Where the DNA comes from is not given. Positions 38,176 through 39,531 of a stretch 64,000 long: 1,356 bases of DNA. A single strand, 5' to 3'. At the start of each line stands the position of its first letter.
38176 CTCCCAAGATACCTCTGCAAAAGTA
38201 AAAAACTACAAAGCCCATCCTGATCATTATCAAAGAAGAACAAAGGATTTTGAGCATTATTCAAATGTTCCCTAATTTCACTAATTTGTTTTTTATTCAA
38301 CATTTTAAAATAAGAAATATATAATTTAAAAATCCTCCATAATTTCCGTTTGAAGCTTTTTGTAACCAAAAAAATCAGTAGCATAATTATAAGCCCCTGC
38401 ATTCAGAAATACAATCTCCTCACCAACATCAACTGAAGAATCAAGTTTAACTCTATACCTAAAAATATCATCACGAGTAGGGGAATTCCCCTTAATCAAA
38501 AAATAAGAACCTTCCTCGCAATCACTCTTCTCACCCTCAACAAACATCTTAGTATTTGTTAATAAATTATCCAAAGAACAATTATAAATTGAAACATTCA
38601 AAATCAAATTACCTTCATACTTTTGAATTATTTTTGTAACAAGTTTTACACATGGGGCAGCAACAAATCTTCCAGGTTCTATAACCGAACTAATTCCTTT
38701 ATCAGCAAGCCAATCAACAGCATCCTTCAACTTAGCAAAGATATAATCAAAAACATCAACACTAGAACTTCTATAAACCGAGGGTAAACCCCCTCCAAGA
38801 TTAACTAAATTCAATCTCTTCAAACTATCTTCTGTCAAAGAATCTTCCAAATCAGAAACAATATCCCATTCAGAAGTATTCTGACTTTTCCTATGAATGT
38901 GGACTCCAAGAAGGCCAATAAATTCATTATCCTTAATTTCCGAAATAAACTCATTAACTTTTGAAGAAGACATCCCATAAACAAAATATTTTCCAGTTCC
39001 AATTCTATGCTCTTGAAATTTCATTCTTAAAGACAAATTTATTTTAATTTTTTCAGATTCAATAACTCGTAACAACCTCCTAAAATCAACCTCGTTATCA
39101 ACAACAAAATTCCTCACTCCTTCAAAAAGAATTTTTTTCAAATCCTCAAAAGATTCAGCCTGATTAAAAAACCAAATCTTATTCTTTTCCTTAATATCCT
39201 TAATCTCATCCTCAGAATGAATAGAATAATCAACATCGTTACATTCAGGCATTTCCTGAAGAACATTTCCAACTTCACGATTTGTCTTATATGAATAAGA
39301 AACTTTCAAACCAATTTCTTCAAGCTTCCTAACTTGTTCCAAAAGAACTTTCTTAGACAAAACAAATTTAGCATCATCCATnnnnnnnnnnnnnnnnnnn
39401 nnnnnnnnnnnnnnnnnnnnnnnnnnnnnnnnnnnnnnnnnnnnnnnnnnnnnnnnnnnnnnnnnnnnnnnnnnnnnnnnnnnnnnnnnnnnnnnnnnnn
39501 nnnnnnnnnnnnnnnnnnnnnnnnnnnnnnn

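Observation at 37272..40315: Deoxyhypusine synthase operon with a compact fold-III PLP decarboxylase and a DHH phosphoesterase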

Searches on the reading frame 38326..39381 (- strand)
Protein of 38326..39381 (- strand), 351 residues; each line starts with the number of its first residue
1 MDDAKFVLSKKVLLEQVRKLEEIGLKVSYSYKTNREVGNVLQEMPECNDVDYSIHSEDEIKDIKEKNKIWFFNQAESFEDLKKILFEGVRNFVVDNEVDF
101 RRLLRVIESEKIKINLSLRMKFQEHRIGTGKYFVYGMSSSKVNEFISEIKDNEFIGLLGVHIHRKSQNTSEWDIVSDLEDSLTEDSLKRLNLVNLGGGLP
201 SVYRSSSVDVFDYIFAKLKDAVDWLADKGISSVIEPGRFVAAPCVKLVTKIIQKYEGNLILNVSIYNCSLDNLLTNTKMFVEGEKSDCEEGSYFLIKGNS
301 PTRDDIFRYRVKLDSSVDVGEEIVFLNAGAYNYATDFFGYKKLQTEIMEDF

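Call 3: search_protein_families(library=pfam, proteins=[window:38326-39381:-], max_evalue=0.01)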
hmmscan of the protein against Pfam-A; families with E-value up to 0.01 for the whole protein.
window:38326-39381:- (351 aa): 1 family
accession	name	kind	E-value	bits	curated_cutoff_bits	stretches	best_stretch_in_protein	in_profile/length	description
PF02784.22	Orn_Arg_deC_N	-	1.7e-16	60.8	23.4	1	25-242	18-247/247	Pyridoxal-dependent decarboxylase, pyridoxal binding domain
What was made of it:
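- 38326..39381 (-): Compact (351 aa) alanine-racemase-fold PLP decarboxylase of an unnamed family. Inferred to be an arginine decarboxylase. PF02784 at 60.8 bits (call 3).
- Checked: Decarboxylase, 38326..39381, 351 aa. It matches PF02784 at 60.8 bits (call 3).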

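Call 4: search_protein_families(library=ncbifam, proteins=[window:38326-39381:-], max_evalue=0.01)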
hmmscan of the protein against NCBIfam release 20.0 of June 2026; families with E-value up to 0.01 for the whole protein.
window:38326-39381:- (351 aa): 2 families
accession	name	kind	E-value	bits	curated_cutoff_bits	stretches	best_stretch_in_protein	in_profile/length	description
TIGR01048.1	lysA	equivalog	1.6e-16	59.8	297.9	1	6-334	28-379/417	diaminopimelate decarboxylase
NF006515.0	PRK08961.1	equivalog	2.5e-12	45.6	802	1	67-332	573-841/861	bifunctional aspartate kinase/diaminopimelate decarboxylase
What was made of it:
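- On Diaminopimelate decarboxylase LysA (TIGR01048): 59.8 bits against 297.9 (call 4).
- The best NCBIfam hit is the lysA model (call 4). That hit is 59.8 bits against a cutoff of 297.9 (call 4).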

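Call 5: find_homologous_proteins(query=window:38326-39381:-, max_evalue=0.001)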
Query window:38326-39381:- (351 aa): 1211 proteins with E <= 0.001 among 5246 candidates; the best 120 are listed.
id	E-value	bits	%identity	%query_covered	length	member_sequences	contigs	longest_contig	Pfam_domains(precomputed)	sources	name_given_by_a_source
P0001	5.3e-227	770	100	100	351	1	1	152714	PF02784.23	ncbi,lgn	-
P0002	2.7e-165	568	71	100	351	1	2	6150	PF02784.23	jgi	-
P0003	2.7e-164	564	71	99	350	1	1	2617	PF02784.23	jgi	-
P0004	6.1e-164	563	72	100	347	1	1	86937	PF02784.23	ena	-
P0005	1.5e-163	562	70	100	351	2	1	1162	PF02784.23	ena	-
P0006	1.8e-163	562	72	100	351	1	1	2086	PF02784.23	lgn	-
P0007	2.0e-162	558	70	98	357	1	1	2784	PF02784.23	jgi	jgi:ornithine decarboxylase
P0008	7.2e-162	556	70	100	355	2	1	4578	PF02784.23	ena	-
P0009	3.5e-161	554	69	100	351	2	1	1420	PF02784.23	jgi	-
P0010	3.9e-161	554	72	98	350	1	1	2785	PF02784.23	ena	-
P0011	8.1e-161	553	68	100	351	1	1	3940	PF02784.23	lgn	-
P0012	9.7e-161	553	71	99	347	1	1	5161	PF02784.23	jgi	jgi:ornithine decarboxylase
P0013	1.7e-160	552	70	100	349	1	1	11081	PF02784.23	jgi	jgi:ornithine decarboxylase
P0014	2.5e-160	551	69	100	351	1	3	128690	PF02784.23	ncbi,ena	-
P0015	2.6e-160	551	70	99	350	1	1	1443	PF02784.23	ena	-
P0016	2.8e-160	551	69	100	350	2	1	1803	PF02784.23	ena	-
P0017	1.7e-159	549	70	99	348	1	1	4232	PF02784.23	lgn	-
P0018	6.0e-159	547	70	99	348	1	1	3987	PF02784.23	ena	-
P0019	8.0e-159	546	69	100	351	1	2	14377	PF02784.23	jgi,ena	jgi:ornithine decarboxylase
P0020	9.5e-159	546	69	100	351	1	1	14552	PF02784.23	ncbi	-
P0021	1.1e-158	546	68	100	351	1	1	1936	PF02784.23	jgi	jgi:ornithine decarboxylase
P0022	3.1e-158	544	70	99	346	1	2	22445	PF02784.23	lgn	-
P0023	6.7e-158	543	68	100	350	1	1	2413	PF02784.23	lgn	-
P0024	8.7e-158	543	69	99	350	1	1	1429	PF02784.23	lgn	-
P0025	1.3e-157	542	68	100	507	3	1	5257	PF00491.27,PF02784.23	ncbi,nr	ncbi:MAG TPA: hypothetical protein ENG87_04460, partial [Candidatus Pacearchaeota archaeon]|nr:hypot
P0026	2.2e-157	542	69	99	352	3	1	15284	PF02784.23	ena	-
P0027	3.7e-157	541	70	100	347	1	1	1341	PF02784.23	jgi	-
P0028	5.9e-157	540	68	100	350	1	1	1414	PF02784.23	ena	-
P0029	6.3e-157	540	68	99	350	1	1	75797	PF02784.23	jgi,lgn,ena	-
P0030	7.3e-157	540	68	100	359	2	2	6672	PF02784.23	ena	-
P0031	7.9e-157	540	67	99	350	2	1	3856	PF02784.23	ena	-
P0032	1.7e-156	539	70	99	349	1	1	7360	PF02784.23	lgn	-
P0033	1.9e-156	539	67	99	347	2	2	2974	PF02784.23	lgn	-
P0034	2.7e-156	538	69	99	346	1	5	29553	PF02784.23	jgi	jgi:ornithine decarboxylase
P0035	2.7e-156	538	68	99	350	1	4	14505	PF02784.23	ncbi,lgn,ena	ncbi:MAG: decarboxylase [Nanoarchaeota archaeon]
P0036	2.8e-156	538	68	99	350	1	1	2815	PF02784.23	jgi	jgi:ornithine decarboxylase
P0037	4.3e-156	537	70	100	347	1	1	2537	PF02784.23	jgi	jgi:ornithine decarboxylase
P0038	6.2e-156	537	69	99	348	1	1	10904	PF02784.23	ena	-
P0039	6.9e-156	537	71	99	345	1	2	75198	PF02784.23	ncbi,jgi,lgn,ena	-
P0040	9.0e-156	536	68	100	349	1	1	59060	PF02784.23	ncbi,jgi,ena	ncbi:MAG: decarboxylase [Candidatus Pacearchaeota archaeon]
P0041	1.7e-155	535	69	99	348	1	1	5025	PF02784.23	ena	-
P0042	1.9e-155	535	70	96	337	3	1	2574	PF02784.23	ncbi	-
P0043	3.7e-155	534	67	100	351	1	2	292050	PF02784.23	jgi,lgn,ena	-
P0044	4.3e-155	534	66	100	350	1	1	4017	PF02784.23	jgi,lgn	jgi:ornithine decarboxylase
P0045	4.6e-155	534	68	98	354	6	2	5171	PF02784.23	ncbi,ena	-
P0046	6.1e-155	534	65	99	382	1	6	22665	PF02784.23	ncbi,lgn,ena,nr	ncbi:decarboxylase [Candidatus Pacearchaeota archaeon]|nr:decarboxylase [Candidatus Pacearchaeota ar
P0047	6.6e-155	533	69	100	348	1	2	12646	PF02784.23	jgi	-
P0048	6.9e-155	533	70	100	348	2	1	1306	PF02784.23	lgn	-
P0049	1.5e-154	532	69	100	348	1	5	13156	PF02784.23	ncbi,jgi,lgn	-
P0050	2.4e-154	532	68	99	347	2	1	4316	PF02784.23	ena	-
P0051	2.5e-154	532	68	100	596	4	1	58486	PF00491.27,PF02784.23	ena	-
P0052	2.5e-154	532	66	99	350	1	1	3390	PF02784.23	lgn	-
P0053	6.9e-154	530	68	100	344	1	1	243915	PF02784.23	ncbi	-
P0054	1.1e-153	529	68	99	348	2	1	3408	PF02784.23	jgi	-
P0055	2.6e-153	528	68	99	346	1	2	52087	PF02784.23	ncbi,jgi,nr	ncbi:decarboxylase [Candidatus Pacearchaeota archaeon]|jgi:ornithine decarboxylase|nr:decarboxylase 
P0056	2.9e-153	528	67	100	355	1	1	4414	PF02784.23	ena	-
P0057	6.1e-153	527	67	100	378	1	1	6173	PF02784.23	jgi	-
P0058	8.0e-153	527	66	99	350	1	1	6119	PF02784.23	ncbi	-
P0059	1.6e-152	526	65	99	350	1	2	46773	PF02784.23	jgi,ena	jgi:ornithine decarboxylase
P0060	3.7e-152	524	67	100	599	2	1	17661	PF00491.27,PF02784.23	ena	-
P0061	9.5e-152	523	65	99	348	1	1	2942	PF02784.23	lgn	-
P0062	1.1e-151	523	67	99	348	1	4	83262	PF02784.23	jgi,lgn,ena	jgi:ornithine decarboxylase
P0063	9.6e-151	520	66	100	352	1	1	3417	PF02784.23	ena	-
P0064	1.7e-150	519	68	99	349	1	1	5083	PF02784.23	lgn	-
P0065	1.9e-150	519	67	99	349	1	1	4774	PF02784.23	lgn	-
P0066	2.0e-150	519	68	100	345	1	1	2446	PF02784.23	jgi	jgi:ornithine decarboxylase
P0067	2.4e-150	518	64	100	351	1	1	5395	PF02784.23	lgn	-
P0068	2.7e-150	518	68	100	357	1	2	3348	PF02784.23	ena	-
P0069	8.7e-150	517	67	99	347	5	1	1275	PF02784.23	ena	-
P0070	1.3e-149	516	67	99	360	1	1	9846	PF02784.23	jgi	jgi:ornithine decarboxylase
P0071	1.3e-149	516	67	100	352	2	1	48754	PF02784.23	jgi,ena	-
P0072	2.1e-149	515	67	99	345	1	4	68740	PF02784.23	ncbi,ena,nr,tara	ncbi:decarboxylase [Candidatus Pacearchaeota archaeon]|nr:decarboxylase [Candidatus Pacearchaeota ar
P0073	2.2e-149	515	68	99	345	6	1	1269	PF02784.23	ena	-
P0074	4.4e-149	514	67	100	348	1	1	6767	PF02784.23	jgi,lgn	-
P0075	6.0e-149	514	67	98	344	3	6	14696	PF02784.23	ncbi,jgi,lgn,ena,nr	ncbi:decarboxylase [archaeon]|nr:decarboxylase [archaeon]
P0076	6.0e-149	514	67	99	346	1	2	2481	PF02784.23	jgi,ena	-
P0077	1.3e-148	513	66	100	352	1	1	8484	PF02784.23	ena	-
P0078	3.8e-148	511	68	95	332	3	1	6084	PF02784.23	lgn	-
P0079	4.4e-148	511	67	99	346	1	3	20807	PF02784.23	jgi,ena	jgi:ornithine decarboxylase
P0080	9.2e-148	510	67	99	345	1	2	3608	PF02784.23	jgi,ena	jgi:ornithine decarboxylase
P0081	1.3e-147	510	66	99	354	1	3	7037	PF02784.23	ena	-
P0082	2.7e-147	508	66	100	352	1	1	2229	PF02784.23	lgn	-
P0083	6.2e-147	507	63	100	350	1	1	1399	PF02784.23,PF00278.29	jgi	jgi:ornithine decarboxylase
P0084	1.2e-146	506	66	99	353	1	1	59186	PF02784.23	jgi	jgi:ornithine decarboxylase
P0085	1.2e-146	506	66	99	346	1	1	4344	PF02784.23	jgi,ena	-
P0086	1.2e-146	506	65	100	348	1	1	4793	PF02784.23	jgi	jgi:ornithine decarboxylase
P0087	3.0e-146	505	66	99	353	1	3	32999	PF02784.23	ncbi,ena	-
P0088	3.0e-146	505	66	99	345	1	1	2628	PF02784.23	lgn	-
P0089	6.0e-146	504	66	99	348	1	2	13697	PF02784.23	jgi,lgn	-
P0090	6.2e-146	504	65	99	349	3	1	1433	PF02784.23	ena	-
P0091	8.0e-146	504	63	100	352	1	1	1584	PF02784.23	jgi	jgi:ornithine decarboxylase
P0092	1.6e-145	503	65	99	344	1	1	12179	PF02784.23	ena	-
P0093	1.6e-145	503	66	98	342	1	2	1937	PF02784.23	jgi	-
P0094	2.8e-145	502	67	99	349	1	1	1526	PF02784.23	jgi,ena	-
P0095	4.6e-145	501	65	99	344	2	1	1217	PF02784.23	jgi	-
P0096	4.7e-145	501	66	98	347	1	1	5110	PF02784.23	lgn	-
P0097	5.3e-145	501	65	99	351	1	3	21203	PF02784.23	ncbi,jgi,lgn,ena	-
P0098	5.7e-145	501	66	98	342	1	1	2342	PF02784.23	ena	-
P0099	6.7e-145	501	63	99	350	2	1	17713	PF02784.23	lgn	-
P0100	9.9e-145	500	65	99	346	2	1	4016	PF02784.23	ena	-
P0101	1.3e-144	500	64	99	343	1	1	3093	PF02784.23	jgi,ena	-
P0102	1.3e-144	500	66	99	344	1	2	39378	PF02784.23,PF00278.29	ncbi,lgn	-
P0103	1.9e-144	499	66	98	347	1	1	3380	PF02784.23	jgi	jgi:ornithine decarboxylase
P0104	2.0e-144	499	67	100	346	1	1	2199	PF02784.23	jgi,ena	-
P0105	2.6e-144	499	64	99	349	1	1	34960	PF02784.23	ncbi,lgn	-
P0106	3.1e-144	498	65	99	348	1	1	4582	PF02784.23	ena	-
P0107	3.5e-144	498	65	97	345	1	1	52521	PF02784.23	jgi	jgi:ornithine decarboxylase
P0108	3.8e-144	498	67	100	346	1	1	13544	PF02784.23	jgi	jgi:ornithine decarboxylase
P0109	4.2e-144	498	65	98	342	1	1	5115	PF02784.23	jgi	-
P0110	6.8e-144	497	63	99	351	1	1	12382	PF02784.23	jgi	-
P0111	8.9e-144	497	65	99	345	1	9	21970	PF02784.23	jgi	jgi:ornithine decarboxylase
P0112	9.7e-144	497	63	100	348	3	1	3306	PF02784.23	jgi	jgi:ornithine decarboxylase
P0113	1.2e-143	497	65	99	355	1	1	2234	PF02784.23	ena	-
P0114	1.2e-143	496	64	99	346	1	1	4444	PF02784.23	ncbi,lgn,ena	-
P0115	1.3e-143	496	63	100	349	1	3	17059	PF02784.23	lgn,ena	-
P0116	1.8e-143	496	65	99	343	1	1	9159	PF02784.23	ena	-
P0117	1.9e-143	496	64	98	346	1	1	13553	PF02784.23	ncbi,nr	ncbi:decarboxylase [Candidatus Pacearchaeota archaeon]|nr:decarboxylase [Candidatus Pacearchaeota ar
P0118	1.9e-143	496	66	98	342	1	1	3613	PF02784.23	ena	-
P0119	2.3e-143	496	64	99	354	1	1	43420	PF02784.23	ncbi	-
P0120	2.8e-143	495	64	98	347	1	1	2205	PF02784.23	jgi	-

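Call 6: search_solved_structures(query=window:38326-39381:-, max_evalue=0.01, show_alignments=2)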
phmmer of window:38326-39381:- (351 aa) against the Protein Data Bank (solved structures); distinct sequences matched with E-value up to 0.01: 19.
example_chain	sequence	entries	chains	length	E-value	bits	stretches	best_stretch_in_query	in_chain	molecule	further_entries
2plj_A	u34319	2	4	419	3.2e-08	36.4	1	80-351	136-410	lysine/ornithine decarboxylase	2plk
6knh_A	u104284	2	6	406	5.4e-07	32.4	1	52-252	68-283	Probable diaminopimelate decarboxylase protein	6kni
6knk_A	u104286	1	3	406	9e-07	31.7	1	63-252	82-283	Probable diaminopimelate decarboxylase protein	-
7odc_A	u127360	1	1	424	0.0001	24.9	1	68-254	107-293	PROTEIN (ORNITHINE DECARBOXYLASE)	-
3n2b_A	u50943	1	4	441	0.00032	23.3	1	64-272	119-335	Diaminopimelate decarboxylase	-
4zgy_A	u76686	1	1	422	0.00068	22.2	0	68-254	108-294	Ornithine decarboxylase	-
9b8m_A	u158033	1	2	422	0.00068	22.2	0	68-254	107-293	Ornithine decarboxylase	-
7s3f_A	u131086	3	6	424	0.00069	22.2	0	68-254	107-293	Ornithine decarboxylase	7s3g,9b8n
7u6p_A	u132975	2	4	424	0.00071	22.1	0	68-254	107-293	Ornithine decarboxylase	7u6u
1d7k_A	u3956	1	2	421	0.00079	22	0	68-254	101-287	HUMAN ORNITHINE DECARBOXYLASE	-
2on3_A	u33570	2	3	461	0.00094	21.7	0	68-254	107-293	Ornithine decarboxylase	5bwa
2oo0_A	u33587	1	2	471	0.001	21.6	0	68-254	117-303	Ornithine decarboxylase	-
4xg1_A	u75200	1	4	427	0.0015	21.1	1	67-274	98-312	Diaminopimelate decarboxylase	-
2nv9_A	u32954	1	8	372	0.003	20.1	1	41-339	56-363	A207R protein, arginine decarboxylase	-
2nva_A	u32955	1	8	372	0.0035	19.9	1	41-339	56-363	arginine decarboxylase, A207R protein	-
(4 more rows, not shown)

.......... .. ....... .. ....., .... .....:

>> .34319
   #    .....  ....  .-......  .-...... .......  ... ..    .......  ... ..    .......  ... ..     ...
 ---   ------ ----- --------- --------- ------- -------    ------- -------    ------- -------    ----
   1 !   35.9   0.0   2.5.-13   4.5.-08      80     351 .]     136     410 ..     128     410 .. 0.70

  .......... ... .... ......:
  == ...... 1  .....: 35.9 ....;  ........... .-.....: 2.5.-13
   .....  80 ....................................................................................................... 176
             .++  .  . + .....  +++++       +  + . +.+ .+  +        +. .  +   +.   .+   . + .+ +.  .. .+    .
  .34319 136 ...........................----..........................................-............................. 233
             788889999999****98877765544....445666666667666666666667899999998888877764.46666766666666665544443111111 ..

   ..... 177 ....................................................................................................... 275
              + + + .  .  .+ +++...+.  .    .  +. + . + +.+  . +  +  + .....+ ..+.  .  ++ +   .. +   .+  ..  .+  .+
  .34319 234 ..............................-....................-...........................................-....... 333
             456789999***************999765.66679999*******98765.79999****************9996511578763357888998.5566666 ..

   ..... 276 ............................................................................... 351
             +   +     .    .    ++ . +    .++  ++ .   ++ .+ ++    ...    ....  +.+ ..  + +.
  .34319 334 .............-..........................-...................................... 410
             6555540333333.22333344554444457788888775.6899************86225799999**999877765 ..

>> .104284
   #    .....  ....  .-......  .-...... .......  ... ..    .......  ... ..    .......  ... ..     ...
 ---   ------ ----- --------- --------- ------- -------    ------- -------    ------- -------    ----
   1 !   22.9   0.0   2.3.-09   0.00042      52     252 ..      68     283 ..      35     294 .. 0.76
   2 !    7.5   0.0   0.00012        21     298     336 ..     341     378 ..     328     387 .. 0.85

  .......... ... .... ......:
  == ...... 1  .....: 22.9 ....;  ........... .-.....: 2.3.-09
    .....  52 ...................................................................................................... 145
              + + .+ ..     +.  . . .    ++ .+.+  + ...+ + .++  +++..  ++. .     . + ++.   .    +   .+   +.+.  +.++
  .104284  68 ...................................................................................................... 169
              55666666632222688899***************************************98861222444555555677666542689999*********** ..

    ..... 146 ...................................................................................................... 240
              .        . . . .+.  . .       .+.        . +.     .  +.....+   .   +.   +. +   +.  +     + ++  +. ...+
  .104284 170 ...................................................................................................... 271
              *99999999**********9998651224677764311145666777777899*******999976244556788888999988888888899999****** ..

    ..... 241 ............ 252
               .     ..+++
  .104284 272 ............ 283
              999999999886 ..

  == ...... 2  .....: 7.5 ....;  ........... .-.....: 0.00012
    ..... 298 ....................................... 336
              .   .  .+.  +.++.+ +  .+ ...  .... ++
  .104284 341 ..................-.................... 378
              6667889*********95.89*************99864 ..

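Call 7: find_encoding_contigs(protein=P0001, flank=10000, max_places=3)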
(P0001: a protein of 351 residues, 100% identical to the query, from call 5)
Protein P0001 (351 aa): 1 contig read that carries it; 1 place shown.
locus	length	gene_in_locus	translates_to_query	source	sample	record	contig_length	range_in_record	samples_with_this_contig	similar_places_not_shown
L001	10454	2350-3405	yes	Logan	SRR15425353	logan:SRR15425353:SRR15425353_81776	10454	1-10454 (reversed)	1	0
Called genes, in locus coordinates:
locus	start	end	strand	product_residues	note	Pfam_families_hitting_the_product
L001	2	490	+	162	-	?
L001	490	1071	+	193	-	PF01944:SpoIIM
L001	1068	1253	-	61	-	-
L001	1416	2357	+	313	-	PF01916:DS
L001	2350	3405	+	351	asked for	PF02784:Orn_Arg_deC_N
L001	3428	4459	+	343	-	PF01368:DHH, PF02272:DHHA1 (weak)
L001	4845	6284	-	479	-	PF00587:tRNA-synt_2b, PF03129:HGTP_anticodon, PF09180:ProRS-C_1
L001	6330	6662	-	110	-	-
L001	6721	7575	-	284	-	PF00089:Trypsin, PF13365:Trypsin_2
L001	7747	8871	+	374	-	PF03222:Trp_Tyr_perm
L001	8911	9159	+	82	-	-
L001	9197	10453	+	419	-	?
